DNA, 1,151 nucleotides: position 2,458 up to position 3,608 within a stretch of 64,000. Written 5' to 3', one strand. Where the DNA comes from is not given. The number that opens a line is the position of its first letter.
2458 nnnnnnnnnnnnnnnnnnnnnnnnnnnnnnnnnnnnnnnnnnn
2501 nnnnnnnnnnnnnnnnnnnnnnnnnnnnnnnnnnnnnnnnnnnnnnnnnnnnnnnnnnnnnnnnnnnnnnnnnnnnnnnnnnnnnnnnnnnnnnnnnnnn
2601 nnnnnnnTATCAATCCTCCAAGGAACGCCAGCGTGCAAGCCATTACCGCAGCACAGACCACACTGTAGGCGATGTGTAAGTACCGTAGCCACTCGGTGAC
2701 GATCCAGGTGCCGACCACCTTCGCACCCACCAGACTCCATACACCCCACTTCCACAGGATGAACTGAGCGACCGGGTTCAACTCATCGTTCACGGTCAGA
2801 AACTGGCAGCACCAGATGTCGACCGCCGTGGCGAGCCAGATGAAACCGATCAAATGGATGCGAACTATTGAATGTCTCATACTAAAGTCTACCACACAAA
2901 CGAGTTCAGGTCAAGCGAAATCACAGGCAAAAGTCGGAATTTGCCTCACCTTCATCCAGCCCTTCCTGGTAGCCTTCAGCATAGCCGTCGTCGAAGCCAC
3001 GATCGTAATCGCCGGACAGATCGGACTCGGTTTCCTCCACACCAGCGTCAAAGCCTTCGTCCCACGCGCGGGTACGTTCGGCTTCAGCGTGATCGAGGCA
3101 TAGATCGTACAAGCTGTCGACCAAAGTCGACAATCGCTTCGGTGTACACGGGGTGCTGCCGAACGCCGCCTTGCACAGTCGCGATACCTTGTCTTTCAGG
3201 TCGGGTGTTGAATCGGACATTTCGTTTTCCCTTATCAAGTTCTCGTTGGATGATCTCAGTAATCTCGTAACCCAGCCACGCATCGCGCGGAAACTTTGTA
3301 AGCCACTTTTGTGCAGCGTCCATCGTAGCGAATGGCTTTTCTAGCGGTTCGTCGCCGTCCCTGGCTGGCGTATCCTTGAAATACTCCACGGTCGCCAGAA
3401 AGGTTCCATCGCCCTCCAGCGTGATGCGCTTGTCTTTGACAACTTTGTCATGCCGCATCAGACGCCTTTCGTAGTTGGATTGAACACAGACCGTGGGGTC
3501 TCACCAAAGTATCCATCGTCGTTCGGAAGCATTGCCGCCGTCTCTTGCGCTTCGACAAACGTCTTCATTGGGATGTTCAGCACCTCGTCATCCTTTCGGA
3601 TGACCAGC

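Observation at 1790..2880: Stf0-type sulfotransferase operon (membrane protein - sulfotransferase - Cas4-like nuclease - GNAT) on a phage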

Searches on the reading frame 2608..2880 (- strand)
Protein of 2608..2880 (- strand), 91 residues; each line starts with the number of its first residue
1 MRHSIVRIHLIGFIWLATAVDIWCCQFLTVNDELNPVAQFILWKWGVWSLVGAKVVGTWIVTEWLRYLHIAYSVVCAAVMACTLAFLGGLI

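Call 5: search_protein_families(library=pfam, proteins=[window:2608-2880:-], max_evalue=0.01)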
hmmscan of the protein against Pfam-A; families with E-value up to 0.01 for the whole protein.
window:2608-2880:- (91 aa): 0 families

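Call 6: search_protein_families(library=phrogs, proteins=[window:2608-2880:-], max_evalue=0.01)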
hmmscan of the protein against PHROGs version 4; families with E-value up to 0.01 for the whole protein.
window:2608-2880:- (91 aa): 0 families

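Call 39: search_protein_families(library=pfam, proteins=[window:2608-2880:-], max_evalue=10)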
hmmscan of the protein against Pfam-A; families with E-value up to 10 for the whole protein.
window:2608-2880:- (91 aa): 0 families

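Call 61: find_homologous_proteins(query=window:2608-2880:-, max_evalue=0.01)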
Query window:2608-2880:- (91 aa): 12 proteins with E <= 0.01 among 13 candidates.
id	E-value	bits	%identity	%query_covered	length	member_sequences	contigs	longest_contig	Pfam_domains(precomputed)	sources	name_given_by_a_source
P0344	3.5e-54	199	100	100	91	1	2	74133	-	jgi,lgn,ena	-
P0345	6.1e-40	153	76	100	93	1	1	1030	-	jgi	-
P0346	8.3e-36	140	71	100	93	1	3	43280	-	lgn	-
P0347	6.9e-35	137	71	100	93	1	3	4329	-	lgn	-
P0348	1.2e-34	136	71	88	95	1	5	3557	-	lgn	-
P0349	1.8e-34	136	70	100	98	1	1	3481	-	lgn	-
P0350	1.3e-33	133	67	100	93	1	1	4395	-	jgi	jgi:hypothetical protein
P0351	7.6e-26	108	62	95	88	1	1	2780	-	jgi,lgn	jgi:hypothetical protein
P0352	2.2e-25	107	57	99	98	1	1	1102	-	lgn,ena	-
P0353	2.3e-25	106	56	98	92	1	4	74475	-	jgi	jgi:hypothetical protein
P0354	1.1e-24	104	60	100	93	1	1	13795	-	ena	-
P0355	4.3e-22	96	57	95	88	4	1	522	-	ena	-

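Call 62: find_encoding_contigs(protein=P0353, flank=6000, max_places=1)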
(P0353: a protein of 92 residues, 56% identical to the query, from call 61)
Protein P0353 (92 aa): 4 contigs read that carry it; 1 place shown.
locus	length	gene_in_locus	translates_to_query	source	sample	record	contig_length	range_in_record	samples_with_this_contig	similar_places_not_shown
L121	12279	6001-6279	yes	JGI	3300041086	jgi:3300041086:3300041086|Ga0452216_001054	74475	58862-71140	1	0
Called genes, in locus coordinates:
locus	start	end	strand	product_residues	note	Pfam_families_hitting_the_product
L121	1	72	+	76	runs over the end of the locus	-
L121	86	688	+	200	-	PF21840:DUF6899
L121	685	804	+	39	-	-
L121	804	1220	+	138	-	-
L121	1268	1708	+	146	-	PF06941:NT5C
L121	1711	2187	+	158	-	-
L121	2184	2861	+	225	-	-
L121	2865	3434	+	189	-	-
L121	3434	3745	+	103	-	-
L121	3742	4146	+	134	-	-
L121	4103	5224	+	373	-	PF01068:DNA_ligase_A_M (faint), PF14743:DNA_ligase_OB_2 (weak)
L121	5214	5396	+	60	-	-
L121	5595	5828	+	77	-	-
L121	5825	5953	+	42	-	-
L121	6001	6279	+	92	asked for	-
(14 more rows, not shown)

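Call 63: find_encoding_contigs(protein=P0354, flank=6000, max_places=1)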
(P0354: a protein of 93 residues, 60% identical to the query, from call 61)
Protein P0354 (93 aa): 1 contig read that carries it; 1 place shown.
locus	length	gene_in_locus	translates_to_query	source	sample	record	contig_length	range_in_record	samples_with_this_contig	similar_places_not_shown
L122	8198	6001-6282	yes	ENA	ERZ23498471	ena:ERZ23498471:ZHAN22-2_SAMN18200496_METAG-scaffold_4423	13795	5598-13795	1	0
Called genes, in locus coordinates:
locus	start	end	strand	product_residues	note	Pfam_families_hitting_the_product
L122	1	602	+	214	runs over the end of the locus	PF06941:NT5C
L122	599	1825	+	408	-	-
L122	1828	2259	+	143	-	-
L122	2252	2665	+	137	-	-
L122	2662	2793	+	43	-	-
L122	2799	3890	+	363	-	PF01068:DNA_ligase_A_M (faint), PF14743:DNA_ligase_OB_2 (faint)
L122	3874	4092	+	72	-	-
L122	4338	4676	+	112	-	-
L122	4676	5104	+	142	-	-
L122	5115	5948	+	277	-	PF13646:HEAT_2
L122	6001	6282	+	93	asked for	-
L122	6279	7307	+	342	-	-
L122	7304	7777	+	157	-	-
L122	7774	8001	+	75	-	-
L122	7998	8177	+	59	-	-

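Call 64: search_protein_families(library=ncbifam, proteins=[window:2608-2880:-], max_evalue=0.01)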
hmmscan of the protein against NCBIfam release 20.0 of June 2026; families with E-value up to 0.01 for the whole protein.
window:2608-2880:- (91 aa): 0 families

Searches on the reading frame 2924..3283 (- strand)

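Call 5: search_protein_families(library=pfam, proteins=[window:2924-3283:-], max_evalue=0.01)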
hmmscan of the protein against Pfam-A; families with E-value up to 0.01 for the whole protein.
window:2924-3283:- (120 aa): 0 families

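Call 6: search_protein_families(library=phrogs, proteins=[window:2924-3283:-], max_evalue=0.01)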
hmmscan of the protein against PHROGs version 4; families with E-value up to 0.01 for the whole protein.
window:2924-3283:- (120 aa): 3 families
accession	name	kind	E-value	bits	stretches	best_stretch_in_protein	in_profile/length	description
phrog_4785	-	unknown function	0.00063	21.2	1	53-114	29-88/94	-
phrog_5819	-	unknown function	0.0011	19.8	0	94-118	46-70/148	-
phrog_3025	-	unknown function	0.0093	17.3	0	44-107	38-102/140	-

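Call 39: search_protein_families(library=pfam, proteins=[window:2924-3283:-], max_evalue=10)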
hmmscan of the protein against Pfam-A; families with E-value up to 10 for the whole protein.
window:2924-3283:- (120 aa): 2 families
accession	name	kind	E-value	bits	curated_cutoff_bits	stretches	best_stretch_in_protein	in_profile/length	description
PF09811.14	Yae1_N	-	0.041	14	27.5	1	93-112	2-21/39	Essential protein Yae1, N terminal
PF01397.27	Terpene_synth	-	0.18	11.9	37.6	1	7-65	5-65/188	Terpene synthase, N-terminal domain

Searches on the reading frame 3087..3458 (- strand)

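Call 5: search_protein_families(library=pfam, proteins=[window:3087-3458:-], max_evalue=0.01)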
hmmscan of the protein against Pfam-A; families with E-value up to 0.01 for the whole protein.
window:3087-3458:- (124 aa): 0 families

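Call 6: search_protein_families(library=phrogs, proteins=[window:3087-3458:-], max_evalue=0.01)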
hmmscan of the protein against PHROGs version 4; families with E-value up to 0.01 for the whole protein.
window:3087-3458:- (124 aa): 0 families

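Call 39: search_protein_families(library=pfam, proteins=[window:3087-3458:-], max_evalue=10)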
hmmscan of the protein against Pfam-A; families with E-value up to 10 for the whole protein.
window:3087-3458:- (124 aa): 2 families
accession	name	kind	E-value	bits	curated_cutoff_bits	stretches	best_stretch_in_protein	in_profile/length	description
PF07151.18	DUF1391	-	0.032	14.3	27.3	1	41-55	32-46/48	Protein of unknown function (DUF1391)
PF02017.21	CIDE-N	-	0.14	12.6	23.5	1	9-31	39-61/76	CIDE-N domain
